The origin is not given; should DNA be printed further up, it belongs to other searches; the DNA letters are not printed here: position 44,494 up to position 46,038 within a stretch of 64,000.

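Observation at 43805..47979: Translationally coupled four-gene cluster: SPT-like alpha-oxoamine synthase, UbiA prenyltransferase, radical SAM/SPASM enzyme and DAGK-type lipid kinase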

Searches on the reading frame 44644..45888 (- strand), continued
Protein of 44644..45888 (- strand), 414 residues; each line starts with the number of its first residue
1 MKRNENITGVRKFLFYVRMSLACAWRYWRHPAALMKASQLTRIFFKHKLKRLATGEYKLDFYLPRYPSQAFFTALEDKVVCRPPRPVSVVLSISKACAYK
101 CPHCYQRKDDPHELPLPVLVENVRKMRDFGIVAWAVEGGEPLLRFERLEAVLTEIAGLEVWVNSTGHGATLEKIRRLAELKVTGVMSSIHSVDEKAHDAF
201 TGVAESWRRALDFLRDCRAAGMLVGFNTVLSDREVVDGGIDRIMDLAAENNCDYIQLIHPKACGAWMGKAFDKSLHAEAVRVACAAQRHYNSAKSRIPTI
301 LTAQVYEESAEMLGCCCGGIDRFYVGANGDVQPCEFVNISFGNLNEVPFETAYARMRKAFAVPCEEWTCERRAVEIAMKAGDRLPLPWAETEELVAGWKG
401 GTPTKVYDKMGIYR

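Call 64: search_protein_representatives(alignment_id=A1)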
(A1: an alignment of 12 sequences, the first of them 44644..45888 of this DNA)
Query: 12 sequences, 428 profile positions. Proteins with E-value up to 0.001 (for the whole library): 31871; up to 1e-10: 7831; up to 1e-30: 352. The best 150 are listed.
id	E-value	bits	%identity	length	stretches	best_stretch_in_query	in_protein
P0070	3.7e-190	648.6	-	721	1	3-428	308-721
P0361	4.1e-153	526.5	-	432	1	8-428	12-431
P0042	3.3e-143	493.9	-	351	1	1-325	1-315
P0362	1.8e-136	471.7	-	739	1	7-428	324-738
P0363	3.1e-133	461.0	-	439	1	2-427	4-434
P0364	4.2e-133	460.6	-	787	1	3-425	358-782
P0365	2.4e-115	402.1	-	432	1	5-424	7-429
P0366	7.8e-110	383.9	-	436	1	4-424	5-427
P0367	2.6e-109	382.2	-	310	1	127-427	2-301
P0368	4.0e-103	361.8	-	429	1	4-424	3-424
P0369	2.7e-102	359.1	-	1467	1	20-424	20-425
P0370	3.0e-93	329.3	-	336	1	6-267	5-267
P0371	1.7e-91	323.5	-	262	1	172-428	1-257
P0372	2.0e-91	323.3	-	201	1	224-428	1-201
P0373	2.1e-81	290.3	-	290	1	136-424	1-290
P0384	7.9e-66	238.9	-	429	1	31-419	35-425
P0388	4.6e-62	226.5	-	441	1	4-411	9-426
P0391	5.2e-57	209.9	-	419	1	43-410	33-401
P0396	1.1e-52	195.6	-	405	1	53-423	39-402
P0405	6.3e-50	186.6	-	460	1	46-413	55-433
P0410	1.1e-48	182.5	-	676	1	39-387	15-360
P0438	5.1e-44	167.1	-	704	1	49-383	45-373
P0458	3.0e-42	161.3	-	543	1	60-375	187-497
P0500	1.7e-39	152.2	-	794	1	17-378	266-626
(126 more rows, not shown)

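Call 65: search_protein_families(library=ncbifam, proteins=[P0369, P0384, P0388, P0391, P0396, P0405, P0410, P0438, P0458, P0500], max_evalue=1e-10)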
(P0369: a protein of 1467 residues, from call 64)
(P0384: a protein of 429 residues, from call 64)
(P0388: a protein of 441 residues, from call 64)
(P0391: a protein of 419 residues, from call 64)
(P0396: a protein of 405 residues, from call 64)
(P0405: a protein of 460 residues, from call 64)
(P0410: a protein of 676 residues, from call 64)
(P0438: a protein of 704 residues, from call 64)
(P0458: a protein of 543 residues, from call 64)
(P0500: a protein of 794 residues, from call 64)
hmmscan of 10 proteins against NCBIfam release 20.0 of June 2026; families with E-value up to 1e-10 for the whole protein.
P0369 (1467 aa): 11 families
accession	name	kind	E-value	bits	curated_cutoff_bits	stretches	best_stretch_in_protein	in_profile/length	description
TIGR04545.1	rSAM_ahbD_hemeb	equivalog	7.1e-21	75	500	1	102-300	5-204/339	heme b synthase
TIGR04055.1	rSAM_NirJ2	equivalog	1.6e-20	73.9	500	1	103-375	6-283/326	putative heme d1 biosynthesis radical SAM protein NirJ2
NF001199.0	PRK00164.2-1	equivalog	2.8e-16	59.5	231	1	98-302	13-218/308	GTP 3',8-cyclase MoaA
TIGR02666.1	moaA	equivalog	1.4e-14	53.8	284.05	1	97-265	10-187/336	GTP 3',8-cyclase MoaA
TIGR04053.2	TIGR04053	equivalog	2.5e-14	53.3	395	0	96-298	7-211/366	TIGR04053 family radical SAM/SPASM domain-containing protein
TIGR02668.1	moaA_archaeal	equivalog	2.7e-14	52.9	325.25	1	98-299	11-212/303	GTP 3',8-cyclase MoaA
TIGR04303.1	GeoRSP_rSAM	equivalog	5.2e-14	52.5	400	1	99-366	7-277/325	GeoRSP system radical SAM/SPASM protein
NF050035.1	rSAM_WgK_link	exception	1.9e-13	50.2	650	0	94-246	6-161/367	radical SAM/SPASM peptide maturase WgkB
TIGR04133.1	rSAM_w_lipo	hypoth_equivalog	3.4e-13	49.2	425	1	99-372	26-308/350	TIGR04133 family radical SAM/SPASM protein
TIGR02109.1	PQQ_syn_pqqE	equivalog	7.8e-13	48.1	381.35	1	94-367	4-283/358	pyrroloquinoline quinone biosynthesis protein PqqE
TIGR04054.1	rSAM_NirJ1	equivalog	7.9e-12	44.5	650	0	99-256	38-195/387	putative heme d1 biosynthesis radical SAM protein NirJ1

P0384 (429 aa): 11 families
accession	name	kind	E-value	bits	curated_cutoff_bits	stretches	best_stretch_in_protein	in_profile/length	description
TIGR04545.1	rSAM_ahbD_hemeb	equivalog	9.7e-26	91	500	1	104-308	2-208/339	heme b synthase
TIGR04055.1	rSAM_NirJ2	equivalog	1.7e-23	83.6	500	1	105-370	3-276/326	putative heme d1 biosynthesis radical SAM protein NirJ2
TIGR04303.1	GeoRSP_rSAM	equivalog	4.2e-23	82.4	400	1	101-369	4-277/325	GeoRSP system radical SAM/SPASM protein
TIGR02109.1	PQQ_syn_pqqE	equivalog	6.5e-19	68.1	381.35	1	101-373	6-286/358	pyrroloquinoline quinone biosynthesis protein PqqE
TIGR04053.2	TIGR04053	equivalog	1.3e-15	57.5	395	0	104-308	10-214/366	TIGR04053 family radical SAM/SPASM domain-containing protein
TIGR03962.1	mycofact_rSAM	equivalog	2.1e-14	53.4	265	1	101-372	11-287/339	mycofactocin radical SAM maturase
NF050035.1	rSAM_WgK_link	exception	3.5e-14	52.6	650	0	95-283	2-191/367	radical SAM/SPASM peptide maturase WgkB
TIGR03913.1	rad_SAM_trio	equivalog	9.9e-14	50.6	591.75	0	97-239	14-157/477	GDL motif peptide-associated radical SAM/SPASM maturase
TIGR04347.1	pseudo_SAM_Halo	equivalog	1.3e-12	47.7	525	0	106-248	42-186/390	TIGR04347 family pseudo-SAM/SPASM protein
TIGR02668.1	moaA_archaeal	equivalog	5.8e-12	45.2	325.25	1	103-279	11-192/303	GTP 3',8-cyclase MoaA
TIGR02666.1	moaA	equivalog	7e-12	45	284.05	1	104-285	12-204/336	GTP 3',8-cyclase MoaA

P0388 (441 aa): 20 families
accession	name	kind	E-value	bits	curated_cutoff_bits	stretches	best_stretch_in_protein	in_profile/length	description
TIGR04055.1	rSAM_NirJ2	equivalog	5e-26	92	500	1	114-382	6-276/326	putative heme d1 biosynthesis radical SAM protein NirJ2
TIGR04545.1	rSAM_ahbD_hemeb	equivalog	1.1e-24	87.6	500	1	113-381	5-288/339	heme b synthase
TIGR04303.1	GeoRSP_rSAM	equivalog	5.2e-21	75.5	400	1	113-381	10-277/325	GeoRSP system radical SAM/SPASM protein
TIGR04347.1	pseudo_SAM_Halo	equivalog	2.5e-19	69.8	525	1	106-246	38-176/390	TIGR04347 family pseudo-SAM/SPASM protein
NF045574.1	sacti_mat_StsB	exception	3.6e-19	69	625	1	111-372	99-353/466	StsB family radical SAM/SPASM domain sactipeptide maturase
TIGR02666.1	moaA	equivalog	7.1e-19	67.9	284.05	1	112-330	14-239/336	GTP 3',8-cyclase MoaA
TIGR03962.1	mycofact_rSAM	equivalog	7.9e-19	68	265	1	113-382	17-285/339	mycofactocin radical SAM maturase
TIGR04053.2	TIGR04053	equivalog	2.2e-18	66.7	395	1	113-315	13-213/366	TIGR04053 family radical SAM/SPASM domain-containing protein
TIGR02668.1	moaA_archaeal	equivalog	4e-18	65.4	325.25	1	112-291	14-193/303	GTP 3',8-cyclase MoaA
TIGR04051.1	rSAM_NirJ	equivalog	5.3e-18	65.1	515.45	1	113-258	7-152/354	heme d1 biosynthesis radical SAM protein NirJ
TIGR04054.1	rSAM_NirJ1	equivalog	1.8e-16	59.8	650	1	111-239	39-167/387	putative heme d1 biosynthesis radical SAM protein NirJ1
TIGR04546.1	rSAM_ahbC_deAc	equivalog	3.3e-16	59.1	650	1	111-246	42-177/390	12,18-didecarboxysiroheme deacetylase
TIGR04133.1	rSAM_w_lipo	hypoth_equivalog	7.6e-16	58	425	1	113-322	29-238/350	TIGR04133 family radical SAM/SPASM protein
TIGR04403.1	rSAM_skfB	equivalog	1.3e-15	57.2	300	1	104-377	103-365/402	sporulation killing factor system radical SAM maturase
NF001199.0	PRK00164.2-1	equivalog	2e-15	56.7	231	1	112-289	16-192/308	GTP 3',8-cyclase MoaA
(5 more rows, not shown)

P0391 (419 aa): 34 families (the best 25 are shown)
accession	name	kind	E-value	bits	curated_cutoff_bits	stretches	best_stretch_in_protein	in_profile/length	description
TIGR04545.1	rSAM_ahbD_hemeb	equivalog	1.4e-37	130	500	1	100-296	5-203/339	heme b synthase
TIGR04055.1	rSAM_NirJ2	equivalog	1.1e-35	123.8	500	1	101-361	6-276/326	putative heme d1 biosynthesis radical SAM protein NirJ2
TIGR04303.1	GeoRSP_rSAM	equivalog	3.2e-35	122.3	400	1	92-361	2-278/325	GeoRSP system radical SAM/SPASM protein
TIGR04053.2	TIGR04053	equivalog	4.3e-33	115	395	1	92-294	5-210/366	TIGR04053 family radical SAM/SPASM domain-containing protein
TIGR04347.1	pseudo_SAM_Halo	equivalog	1.1e-30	107.2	525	1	91-294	35-238/390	TIGR04347 family pseudo-SAM/SPASM protein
TIGR04054.1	rSAM_NirJ1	equivalog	1.1e-29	103.3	650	1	97-292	38-234/387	putative heme d1 biosynthesis radical SAM protein NirJ1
TIGR04546.1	rSAM_ahbC_deAc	equivalog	3.3e-28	98.6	650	1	97-292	41-237/390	12,18-didecarboxysiroheme deacetylase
NF045574.1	sacti_mat_StsB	exception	8.5e-28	97.4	625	1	95-360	96-362/466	StsB family radical SAM/SPASM domain sactipeptide maturase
NF050035.1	rSAM_WgK_link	exception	2.6e-27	95.8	650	1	92-274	6-190/367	radical SAM/SPASM peptide maturase WgkB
TIGR02109.1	PQQ_syn_pqqE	equivalog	2.3e-26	92.6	381.35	1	93-362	5-284/358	pyrroloquinoline quinone biosynthesis protein PqqE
TIGR04103.1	rSAM_nif11_3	equivalog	3.1e-25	88.6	725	1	100-274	10-184/412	nif11-class peptide radical SAM maturase 3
TIGR03962.1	mycofact_rSAM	equivalog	3.1e-24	85.8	265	1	92-361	9-285/339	mycofactocin radical SAM maturase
TIGR04051.1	rSAM_NirJ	equivalog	5.7e-23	81.5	515.45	1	100-296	7-204/354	heme d1 biosynthesis radical SAM protein NirJ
TIGR03961.1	rSAM_PTO1314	hypoth_equivalog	1.1e-22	80.8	306.05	1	97-315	25-232/332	PTO1314 family radical SAM protein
TIGR02668.1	moaA_archaeal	equivalog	4.4e-22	78.5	325.25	1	92-275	7-193/303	GTP 3',8-cyclase MoaA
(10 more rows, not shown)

P0396 (405 aa): 33 families (the best 25 are shown)
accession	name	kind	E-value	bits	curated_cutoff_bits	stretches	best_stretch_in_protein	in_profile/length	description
TIGR04545.1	rSAM_ahbD_hemeb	equivalog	2.6e-31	109.3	500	1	88-279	4-197/339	heme b synthase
TIGR02109.1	PQQ_syn_pqqE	equivalog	2.7e-29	102.2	381.35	1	81-328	4-258/358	pyrroloquinoline quinone biosynthesis protein PqqE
TIGR04303.1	GeoRSP_rSAM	equivalog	9.4e-29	101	400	1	82-365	3-298/325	GeoRSP system radical SAM/SPASM protein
TIGR04053.2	TIGR04053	equivalog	4.8e-28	98.4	395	1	80-275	4-202/366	TIGR04053 family radical SAM/SPASM domain-containing protein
TIGR02668.1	moaA_archaeal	equivalog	6.5e-28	97.6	325.25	1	85-274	11-203/303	GTP 3',8-cyclase MoaA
TIGR04055.1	rSAM_NirJ2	equivalog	4.7e-27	95.4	500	1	88-370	4-296/326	putative heme d1 biosynthesis radical SAM protein NirJ2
NF001199.0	PRK00164.2-1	equivalog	2.7e-26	92.4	231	1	84-271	12-198/308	GTP 3',8-cyclase MoaA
TIGR04347.1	pseudo_SAM_Halo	equivalog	1.6e-24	86.9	525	1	78-262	33-217/390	TIGR04347 family pseudo-SAM/SPASM protein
TIGR02666.1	moaA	equivalog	1.6e-24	86.5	284.05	1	86-276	12-212/336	GTP 3',8-cyclase MoaA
TIGR03962.1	mycofact_rSAM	equivalog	1.4e-23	83.6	265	1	82-366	10-301/339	mycofactocin radical SAM maturase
TIGR04054.1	rSAM_NirJ1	equivalog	5.4e-22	77.9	650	1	78-277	31-230/387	putative heme d1 biosynthesis radical SAM protein NirJ1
TIGR04546.1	rSAM_ahbC_deAc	equivalog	1.1e-21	77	650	1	78-268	34-224/390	12,18-didecarboxysiroheme deacetylase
NF049973.1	radical_Rv1681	equivalog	8.4e-21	74.2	380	1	93-263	81-255/326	Rv1681 family radical SAM protein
TIGR04133.1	rSAM_w_lipo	hypoth_equivalog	9.5e-21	74.1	425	1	77-286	17-231/350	TIGR04133 family radical SAM/SPASM protein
TIGR04403.1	rSAM_skfB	equivalog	1.1e-20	73.8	300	1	77-371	97-390/402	sporulation killing factor system radical SAM maturase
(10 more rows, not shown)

P0405 (460 aa): 21 families
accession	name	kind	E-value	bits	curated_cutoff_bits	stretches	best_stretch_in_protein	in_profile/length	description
TIGR04055.1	rSAM_NirJ2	equivalog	1.3e-28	100.5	500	1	119-383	5-274/326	putative heme d1 biosynthesis radical SAM protein NirJ2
TIGR04347.1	pseudo_SAM_Halo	equivalog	3.6e-22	79.2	525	1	114-282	38-204/390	TIGR04347 family pseudo-SAM/SPASM protein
NF045574.1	sacti_mat_StsB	exception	7.9e-22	77.7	625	1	115-367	97-342/466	StsB family radical SAM/SPASM domain sactipeptide maturase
TIGR04545.1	rSAM_ahbD_hemeb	equivalog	5.6e-21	75.3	500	1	118-300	4-185/339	heme b synthase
TIGR04546.1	rSAM_ahbC_deAc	equivalog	1.5e-20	73.3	650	1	114-257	39-182/390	12,18-didecarboxysiroheme deacetylase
TIGR04251.1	SCM_rSAM_ScmF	equivalog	1.3e-18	67.5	400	1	118-352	8-252/353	SynChlorMet cassette radical SAM/SPASM protein ScmF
TIGR02109.1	PQQ_syn_pqqE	equivalog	1.4e-18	67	381.35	1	116-292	9-184/358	pyrroloquinoline quinone biosynthesis protein PqqE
TIGR02666.1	moaA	equivalog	4.2e-18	65.4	284.05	1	115-255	11-158/336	GTP 3',8-cyclase MoaA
TIGR04054.1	rSAM_NirJ1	equivalog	2.7e-17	62.5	650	1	105-244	27-166/387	putative heme d1 biosynthesis radical SAM protein NirJ1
TIGR02668.1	moaA_archaeal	equivalog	8.6e-17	61.1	325.25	1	118-301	14-197/303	GTP 3',8-cyclase MoaA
TIGR04051.1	rSAM_NirJ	equivalog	2.7e-16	59.5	515.45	1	114-265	2-153/354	heme d1 biosynthesis radical SAM protein NirJ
TIGR04053.2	TIGR04053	equivalog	3.4e-15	56.2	395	1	117-286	11-182/366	TIGR04053 family radical SAM/SPASM domain-containing protein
NF001199.0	PRK00164.2-1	equivalog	3.7e-14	52.6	231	1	118-295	16-192/308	GTP 3',8-cyclase MoaA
TIGR04133.1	rSAM_w_lipo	hypoth_equivalog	1.2e-13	50.8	425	1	117-283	27-195/350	TIGR04133 family radical SAM/SPASM protein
TIGR04303.1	GeoRSP_rSAM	equivalog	1.8e-13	50.8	400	1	118-285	9-172/325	GeoRSP system radical SAM/SPASM protein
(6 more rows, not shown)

P0410 (676 aa): 23 families
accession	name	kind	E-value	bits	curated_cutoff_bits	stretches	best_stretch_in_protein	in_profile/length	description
TIGR04055.1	rSAM_NirJ2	equivalog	7.8e-24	84.8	500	1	78-208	5-138/326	putative heme d1 biosynthesis radical SAM protein NirJ2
TIGR04303.1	GeoRSP_rSAM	equivalog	6.3e-23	81.9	400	1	77-335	9-274/325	GeoRSP system radical SAM/SPASM protein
TIGR02668.1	moaA_archaeal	equivalog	7.2e-21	74.5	325.25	1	77-252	14-192/303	GTP 3',8-cyclase MoaA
TIGR04103.1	rSAM_nif11_3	equivalog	1.1e-20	73.7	725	1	74-208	6-142/412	nif11-class peptide radical SAM maturase 3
TIGR04545.1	rSAM_ahbD_hemeb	equivalog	2.2e-20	73.4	500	1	78-209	5-140/339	heme b synthase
TIGR04347.1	pseudo_SAM_Halo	equivalog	5.2e-20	72.1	525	1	78-209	43-177/390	TIGR04347 family pseudo-SAM/SPASM protein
TIGR02072.1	BioC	equivalog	4.1e-18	66.1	184.95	1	430-662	22-237/244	malonyl-ACP O-methyltransferase BioC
TIGR04546.1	rSAM_ahbC_deAc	equivalog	8.5e-18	64.3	650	1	77-208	43-177/390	12,18-didecarboxysiroheme deacetylase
TIGR04053.2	TIGR04053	equivalog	1.5e-17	63.9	395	1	79-208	14-150/366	TIGR04053 family radical SAM/SPASM domain-containing protein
NF001199.0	PRK00164.2-1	equivalog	1.6e-17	63.6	231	1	76-245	15-186/308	GTP 3',8-cyclase MoaA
TIGR04054.1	rSAM_NirJ1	equivalog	4.4e-17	61.8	650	1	76-205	39-171/387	putative heme d1 biosynthesis radical SAM protein NirJ1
TIGR02666.1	moaA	equivalog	1.9e-16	60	284.05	1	77-263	14-209/336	GTP 3',8-cyclase MoaA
TIGR04051.1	rSAM_NirJ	equivalog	3.4e-16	59.2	515.45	1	79-208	8-140/354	heme d1 biosynthesis radical SAM protein NirJ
NF050035.1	rSAM_WgK_link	exception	1.1e-15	57.5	650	1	73-201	9-141/367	radical SAM/SPASM peptide maturase WgkB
TIGR02109.1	PQQ_syn_pqqE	equivalog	4.5e-14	52.2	381.35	1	77-208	11-146/358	pyrroloquinoline quinone biosynthesis protein PqqE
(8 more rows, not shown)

P0438 (704 aa): 30 families (the best 25 are shown)
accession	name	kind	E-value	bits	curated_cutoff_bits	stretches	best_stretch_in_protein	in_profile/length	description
TIGR04545.1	rSAM_ahbD_hemeb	equivalog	6.1e-30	104.8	500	1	97-294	6-205/339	heme b synthase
TIGR04055.1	rSAM_NirJ2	equivalog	1.6e-26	93.6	500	1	97-370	6-297/326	putative heme d1 biosynthesis radical SAM protein NirJ2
TIGR04053.2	TIGR04053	equivalog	1.2e-20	74.1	395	1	97-294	14-214/366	TIGR04053 family radical SAM/SPASM domain-containing protein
TIGR04303.1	GeoRSP_rSAM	equivalog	1.5e-20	74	400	1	95-368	9-297/325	GeoRSP system radical SAM/SPASM protein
TIGR02668.1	moaA_archaeal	equivalog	5.5e-20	71.6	325.25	1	94-268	13-190/303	GTP 3',8-cyclase MoaA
TIGR03962.1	mycofact_rSAM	equivalog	6e-20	71.7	265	1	94-370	15-306/339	mycofactocin radical SAM maturase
TIGR04051.1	rSAM_NirJ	equivalog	1.5e-18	66.9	515.45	1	96-273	7-185/354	heme d1 biosynthesis radical SAM protein NirJ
NF043040.1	corrin_prot_MT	hypoth_equivalog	3.1e-18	66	180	1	468-621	43-197/216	corrinoid protein-associated methyltransferase CpaM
TIGR04546.1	rSAM_ahbC_deAc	equivalog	3.3e-18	65.7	650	1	96-227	44-178/390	12,18-didecarboxysiroheme deacetylase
TIGR02109.1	PQQ_syn_pqqE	equivalog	3.7e-18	65.6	381.35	1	95-334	11-257/358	pyrroloquinoline quinone biosynthesis protein PqqE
TIGR04250.1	SCM_rSAM_ScmE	equivalog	4.5e-18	65.3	400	1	94-252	6-163/358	SynChlorMet cassette radical SAM/SPASM protein ScmE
NF045574.1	sacti_mat_StsB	exception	6e-18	64.9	625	1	91-350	96-357/466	StsB family radical SAM/SPASM domain sactipeptide maturase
TIGR04347.1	pseudo_SAM_Halo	equivalog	7.4e-18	65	525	1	97-289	44-237/390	TIGR04347 family pseudo-SAM/SPASM protein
TIGR04251.1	SCM_rSAM_ScmF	equivalog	1.5e-17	64.1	400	1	96-289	9-209/353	SynChlorMet cassette radical SAM/SPASM protein ScmF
TIGR04054.1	rSAM_NirJ1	equivalog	2.6e-17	62.5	650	1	96-247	41-196/387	putative heme d1 biosynthesis radical SAM protein NirJ1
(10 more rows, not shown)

P0458 (543 aa): 24 families
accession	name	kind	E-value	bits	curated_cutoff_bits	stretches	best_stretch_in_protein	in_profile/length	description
TIGR04545.1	rSAM_ahbD_hemeb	equivalog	2e-28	99.8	500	1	229-422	6-202/339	heme b synthase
TIGR04053.2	TIGR04053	equivalog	1.2e-24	87.3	395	1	219-410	4-200/366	TIGR04053 family radical SAM/SPASM domain-containing protein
TIGR02109.1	PQQ_syn_pqqE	equivalog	1.3e-24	86.9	381.35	1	221-489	5-284/358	pyrroloquinoline quinone biosynthesis protein PqqE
TIGR04303.1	GeoRSP_rSAM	equivalog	3.4e-24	86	400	1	221-488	3-278/325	GeoRSP system radical SAM/SPASM protein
TIGR04055.1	rSAM_NirJ2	equivalog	1.2e-22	80.9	500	1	229-488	6-276/326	putative heme d1 biosynthesis radical SAM protein NirJ2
TIGR03913.1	rad_SAM_trio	equivalog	2.9e-20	72.1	591.75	1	218-424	14-220/477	GDL motif peptide-associated radical SAM/SPASM maturase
TIGR03962.1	mycofact_rSAM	equivalog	1.1e-19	70.9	265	1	224-487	13-284/339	mycofactocin radical SAM maturase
TIGR04051.1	rSAM_NirJ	equivalog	6.3e-19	68.1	515.45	1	230-391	9-171/354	heme d1 biosynthesis radical SAM protein NirJ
NF045574.1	sacti_mat_StsB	exception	8.4e-19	67.7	625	1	223-487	96-362/466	StsB family radical SAM/SPASM domain sactipeptide maturase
TIGR04103.1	rSAM_nif11_3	equivalog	9e-19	67.4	725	1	225-424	7-206/412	nif11-class peptide radical SAM maturase 3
TIGR04546.1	rSAM_ahbC_deAc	equivalog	3.6e-18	65.5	650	1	228-362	44-181/390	12,18-didecarboxysiroheme deacetylase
TIGR04250.1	SCM_rSAM_ScmE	equivalog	7.3e-16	58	400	1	221-368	1-152/358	SynChlorMet cassette radical SAM/SPASM protein ScmE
TIGR04347.1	pseudo_SAM_Halo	equivalog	1.9e-15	57.1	525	1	218-367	34-185/390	TIGR04347 family pseudo-SAM/SPASM protein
TIGR04251.1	SCM_rSAM_ScmF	equivalog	2.3e-14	53.6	400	1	226-407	7-195/353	SynChlorMet cassette radical SAM/SPASM protein ScmF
TIGR04054.1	rSAM_NirJ1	equivalog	5e-14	51.7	650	0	228-357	41-173/387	putative heme d1 biosynthesis radical SAM protein NirJ1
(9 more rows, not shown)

P0500 (794 aa): 20 families
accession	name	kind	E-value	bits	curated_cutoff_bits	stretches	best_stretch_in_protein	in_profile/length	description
TIGR04055.1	rSAM_NirJ2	equivalog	5.3e-25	88.6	500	1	353-613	6-275/326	putative heme d1 biosynthesis radical SAM protein NirJ2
TIGR04545.1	rSAM_ahbD_hemeb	equivalog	2.9e-23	82.9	500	1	353-553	6-208/339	heme b synthase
TIGR02109.1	PQQ_syn_pqqE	equivalog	1.1e-18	67.3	381.35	1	350-620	10-289/358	pyrroloquinoline quinone biosynthesis protein PqqE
TIGR04133.1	rSAM_w_lipo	hypoth_equivalog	1.4e-17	63.6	425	1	353-613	30-302/350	TIGR04133 family radical SAM/SPASM protein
TIGR04347.1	pseudo_SAM_Halo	equivalog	7.5e-17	61.7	525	1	353-522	44-213/390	TIGR04347 family pseudo-SAM/SPASM protein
TIGR04053.2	TIGR04053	equivalog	1.4e-16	60.8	395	1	346-539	7-204/366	TIGR04053 family radical SAM/SPASM domain-containing protein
TIGR04054.1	rSAM_NirJ1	equivalog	1.4e-15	56.9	650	1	352-485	41-176/387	putative heme d1 biosynthesis radical SAM protein NirJ1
TIGR04303.1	GeoRSP_rSAM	equivalog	1.1e-14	54.7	400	1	350-613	8-277/325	GeoRSP system radical SAM/SPASM protein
TIGR02668.1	moaA_archaeal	equivalog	2e-14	53.3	325.25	1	350-528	13-193/303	GTP 3',8-cyclase MoaA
NF045574.1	sacti_mat_StsB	exception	1.1e-13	50.9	625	1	349-612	98-361/466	StsB family radical SAM/SPASM domain sactipeptide maturase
TIGR04546.1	rSAM_ahbC_deAc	equivalog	2.6e-13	49.5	650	1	351-488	43-182/390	12,18-didecarboxysiroheme deacetylase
TIGR04251.1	SCM_rSAM_ScmF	equivalog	2.7e-13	50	400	1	351-525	8-186/353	SynChlorMet cassette radical SAM/SPASM protein ScmF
NF049973.1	radical_Rv1681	equivalog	5.5e-13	48.5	380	1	356-506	81-235/326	Rv1681 family radical SAM protein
NF050035.1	rSAM_WgK_link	exception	9.7e-13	47.8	650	1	345-538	7-200/367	radical SAM/SPASM peptide maturase WgkB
TIGR04051.1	rSAM_NirJ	equivalog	1.3e-12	47.3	515.45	0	356-517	11-172/354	heme d1 biosynthesis radical SAM protein NirJ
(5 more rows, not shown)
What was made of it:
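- Tried and rejected: Some are fused to methyltransferases (calls 64, 65).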
